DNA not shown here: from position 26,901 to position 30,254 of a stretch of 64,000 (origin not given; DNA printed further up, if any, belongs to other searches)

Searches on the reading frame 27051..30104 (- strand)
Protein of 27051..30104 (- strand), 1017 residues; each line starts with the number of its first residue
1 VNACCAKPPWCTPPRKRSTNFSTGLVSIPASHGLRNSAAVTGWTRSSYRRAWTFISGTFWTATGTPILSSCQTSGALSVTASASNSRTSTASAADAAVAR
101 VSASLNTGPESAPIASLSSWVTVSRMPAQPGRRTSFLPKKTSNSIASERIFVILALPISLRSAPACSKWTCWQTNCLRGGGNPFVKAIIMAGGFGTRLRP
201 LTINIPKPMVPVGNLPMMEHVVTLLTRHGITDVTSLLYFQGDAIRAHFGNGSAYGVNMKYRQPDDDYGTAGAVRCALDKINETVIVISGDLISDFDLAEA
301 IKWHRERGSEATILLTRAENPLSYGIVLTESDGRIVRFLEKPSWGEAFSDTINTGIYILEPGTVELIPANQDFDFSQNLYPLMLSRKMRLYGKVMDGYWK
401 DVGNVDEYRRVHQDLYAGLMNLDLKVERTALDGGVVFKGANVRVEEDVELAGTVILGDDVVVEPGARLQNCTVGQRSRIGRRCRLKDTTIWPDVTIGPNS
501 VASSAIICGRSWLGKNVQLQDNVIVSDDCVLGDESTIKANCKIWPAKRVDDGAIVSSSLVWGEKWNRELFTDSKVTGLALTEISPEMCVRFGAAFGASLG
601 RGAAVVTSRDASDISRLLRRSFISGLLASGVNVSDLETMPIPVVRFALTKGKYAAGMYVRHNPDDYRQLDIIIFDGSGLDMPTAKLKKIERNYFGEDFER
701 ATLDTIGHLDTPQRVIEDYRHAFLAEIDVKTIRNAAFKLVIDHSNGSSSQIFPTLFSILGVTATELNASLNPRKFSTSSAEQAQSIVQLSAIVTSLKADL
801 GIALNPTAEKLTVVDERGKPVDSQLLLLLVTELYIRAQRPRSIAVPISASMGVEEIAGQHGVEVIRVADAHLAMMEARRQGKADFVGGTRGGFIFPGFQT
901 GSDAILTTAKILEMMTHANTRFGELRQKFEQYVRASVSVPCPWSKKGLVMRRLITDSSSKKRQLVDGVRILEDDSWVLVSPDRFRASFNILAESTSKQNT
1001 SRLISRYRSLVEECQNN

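Call 7: search_protein_families(library=pfam, proteins=[window:27051-30104:-])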
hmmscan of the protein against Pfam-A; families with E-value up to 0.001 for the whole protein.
window:27051-30104:- (1017 aa): 8 families
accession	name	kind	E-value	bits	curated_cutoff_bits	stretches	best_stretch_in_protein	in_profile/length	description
PF00483.29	NTP_transferase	-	2.3e-50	171.9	21.2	1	186-415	1-242/245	Nucleotidyl transferase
PF25084.1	LbH_EIF2B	-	5.6e-19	68.5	54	1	436-537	4-105/105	EIF2B subunit epsilon LbH domain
PF02878.22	PGM_PMM_I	-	5.8e-18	65.4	22.5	1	568-699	2-137/138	Phosphoglucomutase/phosphomannomutase, alpha/beta/alpha domain I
PF00132.30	Hexapep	-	2e-14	53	27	1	512-543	3-34/36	Bacterial transferase hexapeptide (six repeats)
PF02879.22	PGM_PMM_II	-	1.2e-13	52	29.3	1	717-818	1-103/103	Phosphoglucomutase/phosphomannomutase, alpha/beta/alpha domain II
PF02880.22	PGM_PMM_III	-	1.7e-09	38.3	20.7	1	824-932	4-115/115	Phosphoglucomutase/phosphomannomutase, alpha/beta/alpha domain III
PF12804.13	NTP_transf_3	-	2.1e-08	34.9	27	1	187-313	1-119/160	MobA-like NTP transferase domain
PF24894.1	Hexapep_GlmU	-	0.00012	22.5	23.3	0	455-507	20-71/104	GlmU-like, C-terminal hexapeptide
